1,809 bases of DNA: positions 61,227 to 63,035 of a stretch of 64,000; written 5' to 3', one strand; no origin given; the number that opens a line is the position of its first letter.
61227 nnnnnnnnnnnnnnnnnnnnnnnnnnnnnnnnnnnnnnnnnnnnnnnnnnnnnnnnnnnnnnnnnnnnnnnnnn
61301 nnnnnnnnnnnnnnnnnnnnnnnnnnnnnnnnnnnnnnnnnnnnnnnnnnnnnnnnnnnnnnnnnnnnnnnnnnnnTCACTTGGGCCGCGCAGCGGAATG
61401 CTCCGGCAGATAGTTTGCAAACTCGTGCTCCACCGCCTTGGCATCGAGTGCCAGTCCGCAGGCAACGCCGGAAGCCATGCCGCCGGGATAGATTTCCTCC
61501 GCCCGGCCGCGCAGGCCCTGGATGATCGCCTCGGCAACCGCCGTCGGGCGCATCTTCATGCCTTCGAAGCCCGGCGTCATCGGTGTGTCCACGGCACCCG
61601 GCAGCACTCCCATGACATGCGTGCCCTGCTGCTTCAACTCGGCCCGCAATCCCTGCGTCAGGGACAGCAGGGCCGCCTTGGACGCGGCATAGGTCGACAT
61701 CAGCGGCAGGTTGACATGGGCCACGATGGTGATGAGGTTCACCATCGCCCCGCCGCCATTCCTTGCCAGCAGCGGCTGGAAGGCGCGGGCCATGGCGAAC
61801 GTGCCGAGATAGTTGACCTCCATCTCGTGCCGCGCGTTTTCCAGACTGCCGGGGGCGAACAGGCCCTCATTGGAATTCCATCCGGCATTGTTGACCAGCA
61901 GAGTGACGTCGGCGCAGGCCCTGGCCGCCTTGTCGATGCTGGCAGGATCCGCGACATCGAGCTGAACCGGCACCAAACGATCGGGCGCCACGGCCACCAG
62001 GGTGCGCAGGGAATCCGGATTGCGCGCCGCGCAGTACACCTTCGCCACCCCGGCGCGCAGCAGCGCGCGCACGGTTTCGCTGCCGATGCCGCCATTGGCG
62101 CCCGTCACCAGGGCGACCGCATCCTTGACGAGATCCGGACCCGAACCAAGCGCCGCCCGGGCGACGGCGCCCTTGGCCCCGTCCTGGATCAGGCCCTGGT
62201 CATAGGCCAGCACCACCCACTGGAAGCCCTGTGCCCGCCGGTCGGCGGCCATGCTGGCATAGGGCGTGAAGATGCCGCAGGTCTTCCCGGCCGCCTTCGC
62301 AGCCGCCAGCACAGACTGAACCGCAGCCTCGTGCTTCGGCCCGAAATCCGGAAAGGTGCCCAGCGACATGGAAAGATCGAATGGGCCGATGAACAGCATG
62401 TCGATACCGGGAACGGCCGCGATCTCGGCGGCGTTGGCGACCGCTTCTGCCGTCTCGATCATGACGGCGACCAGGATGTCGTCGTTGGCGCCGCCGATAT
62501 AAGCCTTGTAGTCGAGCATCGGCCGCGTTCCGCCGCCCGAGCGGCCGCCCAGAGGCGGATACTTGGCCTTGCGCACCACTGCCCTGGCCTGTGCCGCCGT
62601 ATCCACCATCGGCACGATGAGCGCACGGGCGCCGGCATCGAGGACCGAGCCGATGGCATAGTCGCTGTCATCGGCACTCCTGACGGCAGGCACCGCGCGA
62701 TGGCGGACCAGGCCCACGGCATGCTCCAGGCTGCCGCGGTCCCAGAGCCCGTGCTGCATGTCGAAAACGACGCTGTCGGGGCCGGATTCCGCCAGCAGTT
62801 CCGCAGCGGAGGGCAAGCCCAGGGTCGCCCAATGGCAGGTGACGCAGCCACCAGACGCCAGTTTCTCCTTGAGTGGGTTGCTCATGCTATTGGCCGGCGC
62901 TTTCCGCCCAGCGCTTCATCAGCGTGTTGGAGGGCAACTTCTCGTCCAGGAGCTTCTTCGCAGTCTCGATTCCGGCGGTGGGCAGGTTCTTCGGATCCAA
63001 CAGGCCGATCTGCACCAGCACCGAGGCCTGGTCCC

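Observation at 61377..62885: HpcH/HpaI aldolase-SDR dehydrogenase fusion protein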

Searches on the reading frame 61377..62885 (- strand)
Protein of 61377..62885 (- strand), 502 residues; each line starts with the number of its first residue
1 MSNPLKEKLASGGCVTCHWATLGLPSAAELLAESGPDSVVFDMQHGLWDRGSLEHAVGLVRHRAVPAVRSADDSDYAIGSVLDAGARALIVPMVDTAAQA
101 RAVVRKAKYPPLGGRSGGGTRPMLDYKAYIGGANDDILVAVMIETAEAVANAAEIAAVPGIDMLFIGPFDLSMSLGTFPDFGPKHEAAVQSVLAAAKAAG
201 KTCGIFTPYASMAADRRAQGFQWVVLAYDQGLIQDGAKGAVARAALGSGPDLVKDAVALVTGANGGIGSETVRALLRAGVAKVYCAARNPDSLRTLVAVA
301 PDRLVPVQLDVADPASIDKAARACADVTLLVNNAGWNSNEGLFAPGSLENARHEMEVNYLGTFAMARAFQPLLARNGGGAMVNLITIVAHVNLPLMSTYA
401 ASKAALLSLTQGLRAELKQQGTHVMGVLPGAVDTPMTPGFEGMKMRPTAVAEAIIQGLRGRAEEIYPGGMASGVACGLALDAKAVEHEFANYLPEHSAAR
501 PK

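Call 3: search_protein_families(library=pfam, proteins=[window:61377-62885:-], max_evalue=0.01)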
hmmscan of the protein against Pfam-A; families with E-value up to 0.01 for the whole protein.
window:61377-62885:- (502 aa): 6 families
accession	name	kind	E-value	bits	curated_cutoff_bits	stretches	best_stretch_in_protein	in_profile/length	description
PF00106.31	adh_short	-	5.4e-38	130.9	26.6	1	257-438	2-188/195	short chain dehydrogenase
PF03328.21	HpcH_HpaI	-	5.2e-33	114.6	25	1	19-232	5-217/221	HpcH/HpaI aldolase/citrate lyase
PF13561.12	adh_short_C2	-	3.5e-29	102.5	27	1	262-465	1-209/236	Enoyl-(Acyl carrier protein) reductase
PF13460.12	NAD_binding_10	-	1.5e-07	31.9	27.2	1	262-329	1-66/184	NAD(P)H-binding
PF01370.27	Epimerase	-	8.1e-07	29.1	20.9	1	258-416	1-159/240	NAD dependent epimerase/dehydratase family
PF08659.16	KR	-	2.8e-05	24.5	22.6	1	257-410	2-160/180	KR domain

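Call 4: search_protein_families(library=ncbifam, proteins=[window:61377-62885:-], max_evalue=0.01)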
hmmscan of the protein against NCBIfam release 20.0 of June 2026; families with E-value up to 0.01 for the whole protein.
window:61377-62885:- (502 aa): 213 families (the best 25 are shown)
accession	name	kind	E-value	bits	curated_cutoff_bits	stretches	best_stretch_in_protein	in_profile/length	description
NF006118.0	PRK08264.1-4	subfamily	5.5e-91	304.4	279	1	253-493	3-242/244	SDR family oxidoreductase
NF006120.0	PRK08264.1-6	subfamily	4.1e-61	206.7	274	1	253-474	5-228/246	SDR family oxidoreductase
NF006119.0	PRK08264.1-5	subfamily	1.8e-60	204.3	249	1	253-484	4-226/233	SDR family oxidoreductase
NF006117.0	PRK08264.1-3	equivalog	2.8e-56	190.8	299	1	253-479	3-223/234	SDR family oxidoreductase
NF006115.0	PRK08264.1-1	equivalog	7.2e-38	130.3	454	1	254-481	4-226/237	SDR family oxidoreductase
TIGR02311.1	HpaI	equivalog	1.5e-37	129.4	368.8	1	3-241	1-245/249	4-hydroxy-2-oxoheptanedioate aldolase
NF006116.0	PRK08264.1-2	equivalog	6.4e-37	127.4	459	1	256-483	7-226/235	SDR family oxidoreductase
NF007849.0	PRK10558.1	equivalog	4.8e-32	111.3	393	1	3-238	8-248/256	2-dehydro-3-deoxyglucarate aldolase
NF007521.0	PRK10128.1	equivalog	6.6e-32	111.1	441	1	1-235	5-245/267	2-keto-3-deoxy-L-rhamnonate aldolase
TIGR03239.1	GarL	equivalog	7.7e-32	110.8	406.75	1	5-238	3-241/249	2-dehydro-3-deoxyglucarate aldolase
NF005559.1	PRK07231.1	subfamily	1.1e-31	110.3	215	1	253-448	2-204/249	glucose 1-dehydrogenase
NF005878.0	PRK07825.1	subfamily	9e-30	104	287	1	253-465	7-224/278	short chain dehydrogenase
NF004824.0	PRK06180.1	subfamily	4.7e-29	101.4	298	1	256-434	5-185/279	oxidoreductase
NF005067.0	PRK06484.1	equivalog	4.5e-28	98.1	713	1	255-465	9-225/524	short chain dehydrogenase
NF006114.0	PRK08263.1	subfamily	8.8e-28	97.3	290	1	257-437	5-187/280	short chain dehydrogenase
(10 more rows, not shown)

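Call 5: find_homologous_proteins(query=window:61377-62885:-, region=1-502)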
Query window:61377-62885:-, residues 1-502 (502 aa): 295 proteins with E <= 0.001 among 8000 candidates; the best 120 are listed.
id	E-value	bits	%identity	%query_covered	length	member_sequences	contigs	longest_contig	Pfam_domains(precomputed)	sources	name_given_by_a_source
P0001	0.0e+0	1098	100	100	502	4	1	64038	PF13561.13,PF03328.21,PF13460.13,PF00106.32,PF01370.28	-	-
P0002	4.9e-286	967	86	100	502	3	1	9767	PF08659.17,PF13561.13,PF03328.21,PF13460.13,PF00106.32,PF01370.28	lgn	-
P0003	7.7e-285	963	86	100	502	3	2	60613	PF08659.17,PF13561.13,PF03328.21,PF13460.13,PF00106.32,PF01370.28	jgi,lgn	jgi:2-keto-3-deoxy-L-rhamnonate aldolase RhmA/short-subunit dehydrogenase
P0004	1.9e-283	959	85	100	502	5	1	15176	PF08659.17,PF13561.13,PF03328.21,PF13460.13,PF00106.32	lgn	-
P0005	8.8e-270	914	81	100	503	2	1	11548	PF08659.17,PF13561.13,PF03328.21,PF13460.13,PF00106.32,PF01370.28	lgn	-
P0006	7.5e-269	911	81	100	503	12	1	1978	PF08659.17,PF13561.13,PF03328.21,PF13460.13,PF00106.32,PF01370.28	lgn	-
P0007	1.2e-268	910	82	100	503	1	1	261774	PF08659.17,PF13561.13,PF03328.21,PF13460.13,PF00106.32,PF01370.28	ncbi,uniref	ncbi:SDR family oxidoreductase [Dongia sp.]|uniref:SDR family oxidoreductase n=1 Tax=Dongia sp. TaxI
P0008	2.1e-268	909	81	100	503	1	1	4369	PF08659.17,PF13561.13,PF03328.21,PF13460.13,PF00106.32,PF01370.28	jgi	jgi:2-keto-3-deoxy-L-rhamnonate aldolase RhmA/NAD(P)-dependent dehydrogenase (short-subunit alcohol 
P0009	7.0e-268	907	82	100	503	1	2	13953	PF08659.17,PF13561.13,PF03328.21,PF13460.13,PF00106.32,PF01370.28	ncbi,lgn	-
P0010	8.0e-268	907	81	100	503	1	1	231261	PF08659.17,PF13561.13,PF03328.21,PF13460.13,PF00106.32,PF01370.28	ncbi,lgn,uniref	ncbi:SDR family oxidoreductase [Dongia sp.]|uniref:SDR family oxidoreductase n=1 Tax=Dongia sp. TaxI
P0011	2.5e-267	906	80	100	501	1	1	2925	PF13561.13,PF03328.21,PF13460.13,PF00106.32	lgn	-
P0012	3.4e-267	905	80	100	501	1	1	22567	PF13561.13,PF03328.21,PF13460.13,PF00106.32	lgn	-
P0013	7.1e-266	901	81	100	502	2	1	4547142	PF08659.17,PF13561.13,PF03328.21,PF13460.13,PF00106.32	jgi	jgi:2-keto-3-deoxy-L-rhamnonate aldolase RhmA/NAD(P)-dependent dehydrogenase (short-subunit alcohol 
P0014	3.9e-264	895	80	100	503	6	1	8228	PF08659.17,PF13561.13,PF03328.21,PF13460.13,PF00106.32,PF01370.28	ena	-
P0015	1.1e-262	890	79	100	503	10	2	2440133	PF08659.17,PF13561.13,PF03328.21,PF13460.13,PF00106.32,PF01370.28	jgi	jgi:2-keto-3-deoxy-L-rhamnonate aldolase RhmA/short-subunit dehydrogenase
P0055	1.3e-175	603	58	98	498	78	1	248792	PF13561.13,PF03328.21,PF00106.32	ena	-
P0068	4.6e-170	585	58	98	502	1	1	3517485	PF13561.13,PF03328.21,PF00106.32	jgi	jgi:2-keto-3-deoxy-L-rhamnonate aldolase RhmA/NAD(P)-dependent dehydrogenase (short-subunit alcohol 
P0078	4.8e-168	578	57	99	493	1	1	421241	PF08659.17,PF13561.13,PF03328.21,PF00106.32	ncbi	ncbi:MAG: SDR family NAD(P)-dependent oxidoreductase [Geminicoccaceae bacterium]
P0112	4.1e-160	552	54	98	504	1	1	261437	PF13561.13,PF03328.21,PF13460.13,PF00106.32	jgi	jgi:2-keto-3-deoxy-L-rhamnonate aldolase RhmA/NAD(P)-dependent dehydrogenase (short-subunit alcohol 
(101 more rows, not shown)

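Call 8: search_solved_structures(query=window:61377-62885:-, max_evalue=1e-10, show_alignments=0)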
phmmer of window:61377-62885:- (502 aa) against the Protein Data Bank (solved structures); distinct sequences matched with E-value up to 1e-10: 239 (the best 60 are shown).
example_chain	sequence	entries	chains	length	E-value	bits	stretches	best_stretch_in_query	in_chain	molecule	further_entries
5u4s_A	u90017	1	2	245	2.3e-48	168.5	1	254-486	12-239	Putative short chain dehydrogenase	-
6r62_A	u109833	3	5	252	1.3e-32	116.6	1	18-244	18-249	HpcH/HpaI aldolase | hydroxyketoacid aldolase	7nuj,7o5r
7o5i_A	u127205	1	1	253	1.3e-32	116.6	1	18-244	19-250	HpcH/HpaI aldolase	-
8adq_A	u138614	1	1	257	1.4e-32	116.5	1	18-244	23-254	HpcH/HpaI aldolase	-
2vws_A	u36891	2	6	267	1.4e-32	116.5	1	1-247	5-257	YFAU, 2-KETO-3-DEOXY SUGAR ALDOLASE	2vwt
7nnk_A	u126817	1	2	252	4.2e-32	114.9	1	18-244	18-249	HpcH/HpaI aldolase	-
7nr1_A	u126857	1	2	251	4.9e-32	114.7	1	18-244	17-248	HpcH/HpaI aldolase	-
7o5w_AAA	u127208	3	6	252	7.1e-32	114.2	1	18-244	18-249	HpcH/HpaI aldolase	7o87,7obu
7o9r_AAA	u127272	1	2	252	4.5e-31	111.5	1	18-244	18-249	HpcH/HpaI aldolase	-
7o5v_AAA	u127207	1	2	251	5.2e-31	111.3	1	18-244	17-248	HpcH/HpaI aldolase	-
7v8t_A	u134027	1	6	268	2e-30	109.4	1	3-243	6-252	2,4-dihydroxyhept-2-ene-1,7-dioic acid aldolase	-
4mf4_A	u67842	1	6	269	8.1e-28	100.8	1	2-232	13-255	HpcH/HpaI aldolase/citrate lyase family protein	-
2v5j_A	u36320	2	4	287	2.5e-26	95.9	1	1-244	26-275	2,4-DIHYDROXYHEPT-2-ENE-1,7-DIOIC ACID ALDOLASE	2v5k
4b5s_A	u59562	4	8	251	2.5e-26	95.9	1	1-243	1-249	4-HYDROXY-2-OXO-HEPTANE-1,7-DIOATE ALDOLASE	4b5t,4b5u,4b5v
4b5w_A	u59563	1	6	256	1.6e-25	93.2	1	1-243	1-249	4-HYDROXY-2-OXO-HEPTANE-1,7-DIOATE ALDOLASE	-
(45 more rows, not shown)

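Call 11: find_encoding_contigs(protein=P0001, flank=10000, max_places=3)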
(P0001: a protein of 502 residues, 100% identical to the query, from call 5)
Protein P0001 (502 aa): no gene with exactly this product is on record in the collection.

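Call 12: find_encoding_contigs(protein=P0007, flank=10000, max_places=2)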
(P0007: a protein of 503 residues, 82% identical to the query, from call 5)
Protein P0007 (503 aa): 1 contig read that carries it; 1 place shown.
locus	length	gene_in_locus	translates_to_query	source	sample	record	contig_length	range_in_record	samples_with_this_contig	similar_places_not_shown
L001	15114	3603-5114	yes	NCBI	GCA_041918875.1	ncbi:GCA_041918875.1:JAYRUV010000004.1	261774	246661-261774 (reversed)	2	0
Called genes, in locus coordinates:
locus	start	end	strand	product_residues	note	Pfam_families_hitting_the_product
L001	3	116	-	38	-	?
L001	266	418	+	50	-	-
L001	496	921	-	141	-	PF07681:DoxX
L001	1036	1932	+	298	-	PF00126:HTH_1, PF03466:LysR_substrate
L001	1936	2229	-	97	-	-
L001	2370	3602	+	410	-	PF01738:DLH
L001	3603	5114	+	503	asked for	PF03328:HpcH_HpaI, PF00106:adh_short, PF01370:Epimerase (faint), PF08659:KR (faint), PF13460:NAD_binding_10 (weak), PF13561:adh_short_C2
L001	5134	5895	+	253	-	PF02463:SMC_N (faint), PF13555:AAA_29 (faint), PF00005:ABC_tran, PF13304:AAA_21 (faint), PF12399:BCA_ABC_TP_C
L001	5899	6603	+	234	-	PF00005:ABC_tran, PF13304:AAA_21 (faint)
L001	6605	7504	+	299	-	PF02653:BPD_transp_2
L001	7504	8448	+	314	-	PF02653:BPD_transp_2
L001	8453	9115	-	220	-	PF00702:Hydrolase, PF13419:HAD_2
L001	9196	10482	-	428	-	PF13433:Peripla_BP_5, PF13458:Peripla_BP_6, PF01094:ANF_receptor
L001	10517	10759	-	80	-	PF01037:AsnC_trans_reg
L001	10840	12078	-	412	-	PF00266:Aminotran_5, PF22580:KYNU_C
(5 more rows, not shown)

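Call 13: find_encoding_contigs(protein=P0013, flank=10000, max_places=2)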
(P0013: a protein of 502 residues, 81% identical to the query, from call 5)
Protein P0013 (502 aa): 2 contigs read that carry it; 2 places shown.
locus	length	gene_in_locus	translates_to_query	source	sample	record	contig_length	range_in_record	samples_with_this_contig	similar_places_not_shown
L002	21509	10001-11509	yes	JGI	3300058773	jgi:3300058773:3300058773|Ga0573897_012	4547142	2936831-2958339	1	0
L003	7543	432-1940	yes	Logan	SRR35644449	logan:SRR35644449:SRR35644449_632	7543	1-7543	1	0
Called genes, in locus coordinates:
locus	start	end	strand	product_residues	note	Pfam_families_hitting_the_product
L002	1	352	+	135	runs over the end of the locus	PF06429:Flg_bbr_C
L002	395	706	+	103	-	PF02049:FliE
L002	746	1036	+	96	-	PF01313:Bac_export_3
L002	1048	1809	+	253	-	PF01311:Bac_export_1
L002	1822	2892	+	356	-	PF01312:Bac_export_2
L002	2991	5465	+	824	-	PF00989:PAS (faint), PF13188:PAS_8 (faint), PF13426:PAS_9 (faint), PF08448:PAS_4, PF00512:HisKA, PF02518:HATPase_c, PF00072:Response_reg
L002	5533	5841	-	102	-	PF18291:HU-HIG, PF00216:Bac_DNA_binding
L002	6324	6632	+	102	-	PF04800:NDUS4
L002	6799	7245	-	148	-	PF07681:DoxX, PF04173:DoxD (faint)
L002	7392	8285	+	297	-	PF00126:HTH_1, PF03466:LysR_substrate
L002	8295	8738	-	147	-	-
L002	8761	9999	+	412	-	PF01738:DLH, PF07366:SnoaL (weak), PF12680:SnoaL_2 (weak)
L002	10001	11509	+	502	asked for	PF03328:HpcH_HpaI, PF00106:adh_short, PF08659:KR (faint), PF13460:NAD_binding_10 (weak), PF13561:adh_short_C2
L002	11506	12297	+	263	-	PF00005:ABC_tran, PF02463:SMC_N (faint), PF13304:AAA_21 (faint), PF12399:BCA_ABC_TP_C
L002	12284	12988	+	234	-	PF00005:ABC_tran, PF13304:AAA_21 (faint)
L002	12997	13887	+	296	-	PF02653:BPD_transp_2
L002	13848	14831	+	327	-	PF02653:BPD_transp_2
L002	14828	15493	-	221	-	PF00702:Hydrolase, PF13419:HAD_2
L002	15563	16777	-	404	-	PF13433:Peripla_BP_5, PF13458:Peripla_BP_6, PF01094:ANF_receptor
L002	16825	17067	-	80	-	PF01037:AsnC_trans_reg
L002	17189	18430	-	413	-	PF00266:Aminotran_5, PF22580:KYNU_C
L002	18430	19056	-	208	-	PF04199:Cyclase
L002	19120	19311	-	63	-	-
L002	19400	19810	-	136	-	PF01502:PRA-CH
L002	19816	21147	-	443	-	PF01946:Thi4 (faint), PF00890:FAD_binding_2 (weak), PF01266:DAO, PF01494:FAD_binding_3 (weak), PF07992:Pyr_redox_2 (faint), PF12831:FAD_oxidored (faint), PF13450:NAD_binding_8 (weak)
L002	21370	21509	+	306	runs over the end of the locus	PF00892:EamA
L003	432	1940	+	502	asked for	PF03328:HpcH_HpaI, PF00106:adh_short, PF08659:KR (faint), PF13460:NAD_binding_10 (weak), PF13561:adh_short_C2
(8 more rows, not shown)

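Call 14: find_encoding_contigs(protein=P0078, flank=8000, max_places=1)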
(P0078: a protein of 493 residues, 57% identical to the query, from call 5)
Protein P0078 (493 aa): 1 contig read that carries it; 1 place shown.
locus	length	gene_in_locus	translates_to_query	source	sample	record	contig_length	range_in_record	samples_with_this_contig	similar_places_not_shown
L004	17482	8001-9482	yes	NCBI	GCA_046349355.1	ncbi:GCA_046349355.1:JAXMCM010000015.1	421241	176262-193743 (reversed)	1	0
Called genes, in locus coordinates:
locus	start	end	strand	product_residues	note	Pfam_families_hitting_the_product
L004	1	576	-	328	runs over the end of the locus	PF02653:BPD_transp_2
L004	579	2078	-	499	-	PF00005:ABC_tran, PF13304:AAA_21 (faint), PF00005:ABC_tran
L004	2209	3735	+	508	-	PF00496:SBP_bac_5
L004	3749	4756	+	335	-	PF19300:BPD_transp_1_N, PF00528:BPD_transp_1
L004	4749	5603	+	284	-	PF12911:OppC_N (weak), PF00528:BPD_transp_1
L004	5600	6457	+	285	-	PF00005:ABC_tran, PF13304:AAA_21, PF08352:oligo_HPY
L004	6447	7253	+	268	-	PF00005:ABC_tran, PF02463:SMC_N (weak), PF13304:AAA_21 (faint), PF08352:oligo_HPY (weak)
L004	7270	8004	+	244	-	PF00106:adh_short, PF01370:Epimerase (weak), PF13561:adh_short_C2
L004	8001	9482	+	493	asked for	PF03328:HpcH_HpaI, PF00106:adh_short, PF08659:KR (weak), PF13561:adh_short_C2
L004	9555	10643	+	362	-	PF00296:Bac_luciferase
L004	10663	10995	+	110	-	-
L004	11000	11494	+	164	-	PF03928:HbpS-like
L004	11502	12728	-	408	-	PF07690:MFS_1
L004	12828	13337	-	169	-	PF04519:Bactofilin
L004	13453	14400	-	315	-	PF02653:BPD_transp_2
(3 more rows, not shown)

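Call 15: find_encoding_contigs(protein=P0068, flank=8000, max_places=1)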
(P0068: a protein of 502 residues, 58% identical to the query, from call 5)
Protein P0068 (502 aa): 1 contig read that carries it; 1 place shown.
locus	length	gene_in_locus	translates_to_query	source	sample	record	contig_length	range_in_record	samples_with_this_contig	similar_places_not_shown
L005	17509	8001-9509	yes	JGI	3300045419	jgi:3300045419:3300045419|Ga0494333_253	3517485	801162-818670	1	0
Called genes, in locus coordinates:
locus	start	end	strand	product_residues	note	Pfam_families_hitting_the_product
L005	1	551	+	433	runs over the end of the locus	PF00201:UDPGT, PF06722:EryCIII-like_C, PF04101:Glyco_tran_28_C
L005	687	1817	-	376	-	PF02746:MR_MLE_N, PF13378:MR_MLE_C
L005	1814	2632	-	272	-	PF00005:ABC_tran, PF02463:SMC_N (faint), PF13304:AAA_21 (faint)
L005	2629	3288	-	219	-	PF00528:BPD_transp_1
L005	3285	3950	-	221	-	PF00528:BPD_transp_1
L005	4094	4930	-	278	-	PF00497:SBP_bac_3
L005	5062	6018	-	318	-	-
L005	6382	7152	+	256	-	PF23441:SDR, PF00106:adh_short, PF08659:KR, PF13561:adh_short_C2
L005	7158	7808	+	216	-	PF03737:RraA-like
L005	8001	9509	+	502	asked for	PF03328:HpcH_HpaI, PF00106:adh_short, PF13561:adh_short_C2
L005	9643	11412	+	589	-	-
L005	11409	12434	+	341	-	PF03781:FGE-sulfatase (faint)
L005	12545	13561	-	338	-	-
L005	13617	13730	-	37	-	-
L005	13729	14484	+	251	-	PF00106:adh_short, PF08659:KR, PF13561:adh_short_C2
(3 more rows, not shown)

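Call 16: find_encoding_contigs(protein=P0112, flank=8000, max_places=1)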
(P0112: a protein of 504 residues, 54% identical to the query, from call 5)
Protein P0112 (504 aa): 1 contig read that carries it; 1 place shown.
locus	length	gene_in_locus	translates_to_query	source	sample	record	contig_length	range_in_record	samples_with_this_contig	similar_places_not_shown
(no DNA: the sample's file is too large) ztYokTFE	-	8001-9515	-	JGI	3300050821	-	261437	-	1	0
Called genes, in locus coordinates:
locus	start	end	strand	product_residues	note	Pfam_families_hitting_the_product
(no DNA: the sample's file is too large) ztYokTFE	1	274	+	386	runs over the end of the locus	PF00144:Beta-lactamase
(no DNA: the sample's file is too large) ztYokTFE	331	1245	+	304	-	PF05721:PhyH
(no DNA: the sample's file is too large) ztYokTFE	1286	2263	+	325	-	PF02423:OCD_Mu_crystall, PF01488:Shikimate_DH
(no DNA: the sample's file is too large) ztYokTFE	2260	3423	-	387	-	PF12832:MFS_1_like (weak), PF07690:MFS_1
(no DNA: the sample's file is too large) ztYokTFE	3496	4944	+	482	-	PF01425:Amidase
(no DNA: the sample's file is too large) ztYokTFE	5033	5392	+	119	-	PF06170:DUF983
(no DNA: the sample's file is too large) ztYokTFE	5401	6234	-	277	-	-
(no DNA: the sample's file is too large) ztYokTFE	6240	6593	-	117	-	PF05899:Cupin_3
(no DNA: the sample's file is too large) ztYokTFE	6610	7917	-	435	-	PF01738:DLH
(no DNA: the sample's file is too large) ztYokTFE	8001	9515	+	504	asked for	PF03328:HpcH_HpaI, PF13460:NAD_binding_10 (faint), PF00106:adh_short, PF13561:adh_short_C2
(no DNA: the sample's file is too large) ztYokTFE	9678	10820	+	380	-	PF02826:2-Hacid_dh_C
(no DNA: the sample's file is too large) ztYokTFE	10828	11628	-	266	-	PF05721:PhyH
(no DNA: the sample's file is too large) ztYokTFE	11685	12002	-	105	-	PF26954:ACT_12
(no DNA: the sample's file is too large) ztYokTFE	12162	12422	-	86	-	PF04226:Transgly_assoc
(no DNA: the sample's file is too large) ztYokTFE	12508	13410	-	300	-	PF00535:Glycos_transf_2, PF10111:Glyco_tranf_2_2, PF13641:Glyco_tranf_2_3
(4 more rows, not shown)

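Call 17: find_encoding_contigs(protein=P0055, flank=8000, max_places=1)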
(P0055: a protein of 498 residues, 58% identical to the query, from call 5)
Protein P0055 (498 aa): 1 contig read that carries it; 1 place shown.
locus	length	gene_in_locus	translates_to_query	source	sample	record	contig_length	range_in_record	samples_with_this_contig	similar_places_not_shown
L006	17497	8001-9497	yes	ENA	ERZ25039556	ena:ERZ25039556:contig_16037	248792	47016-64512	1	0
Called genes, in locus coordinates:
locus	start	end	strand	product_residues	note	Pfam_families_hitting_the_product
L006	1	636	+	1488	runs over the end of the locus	PF00672:HAMP, PF18947:HAMP_2, PF18947:HAMP_2, PF00672:HAMP, PF00672:HAMP, PF18947:HAMP_2, PF00672:HAMP, PF18947:HAMP_2, +19 more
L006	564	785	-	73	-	-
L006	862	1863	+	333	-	PF00072:Response_reg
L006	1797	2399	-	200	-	-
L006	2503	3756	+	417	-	PF08447:PAS_3, PF07536:HWE_HK, PF07568:HisKA_2 (weak), PF00072:Response_reg (weak)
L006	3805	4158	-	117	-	PF05899:Cupin_3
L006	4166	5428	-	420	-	PF01738:DLH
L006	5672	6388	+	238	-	PF19630:DUF6134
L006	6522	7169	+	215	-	-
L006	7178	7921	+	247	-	-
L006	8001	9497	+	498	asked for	PF03328:HpcH_HpaI, PF00106:adh_short, PF13561:adh_short_C2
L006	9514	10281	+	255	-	PF02463:SMC_N (faint), PF00005:ABC_tran, PF13304:AAA_21 (faint), PF12399:BCA_ABC_TP_C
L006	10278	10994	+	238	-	PF00005:ABC_tran, PF13304:AAA_21 (faint)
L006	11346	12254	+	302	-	PF02653:BPD_transp_2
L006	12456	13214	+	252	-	PF02653:BPD_transp_2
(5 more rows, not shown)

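Call 28: search_protein_representatives(protein=window:61377-62885:-)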
Query: 502 residues. Proteins with E-value up to 0.001 (for the whole library): 106037; up to 1e-10: 20617; up to 1e-30: 455. The best 150 are listed.
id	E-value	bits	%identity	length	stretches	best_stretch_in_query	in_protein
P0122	1.9e-137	475.5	50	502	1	3-494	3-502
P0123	6.9e-99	348.4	62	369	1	1-258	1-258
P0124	1.3e-94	334.3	64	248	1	1-245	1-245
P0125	5.0e-66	240.0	51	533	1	253-494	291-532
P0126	6.0e-66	239.8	53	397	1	247-494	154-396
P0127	1.7e-64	235.0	52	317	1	253-494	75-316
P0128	3.4e-64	234.0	49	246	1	1-241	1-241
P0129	1.5e-63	231.9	50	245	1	254-493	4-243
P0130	4.2e-63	230.4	52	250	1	2-233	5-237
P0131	3.7e-60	220.7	48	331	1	253-494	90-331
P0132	4.4e-60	220.4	53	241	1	255-495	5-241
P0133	2.3e-59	218.1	54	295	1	97-340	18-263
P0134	3.6e-57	210.8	51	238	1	255-491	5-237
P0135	4.0e-55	204.1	47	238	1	253-495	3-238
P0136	1.7e-54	202.0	50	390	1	235-495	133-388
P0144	2.9e-53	198.0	36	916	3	8-254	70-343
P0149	1.4e-51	192.4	47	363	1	252-471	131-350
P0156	6.2e-51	190.3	29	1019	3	2-237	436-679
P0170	7.1e-48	180.2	44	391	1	254-495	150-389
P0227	6.9e-42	160.4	44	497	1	25-242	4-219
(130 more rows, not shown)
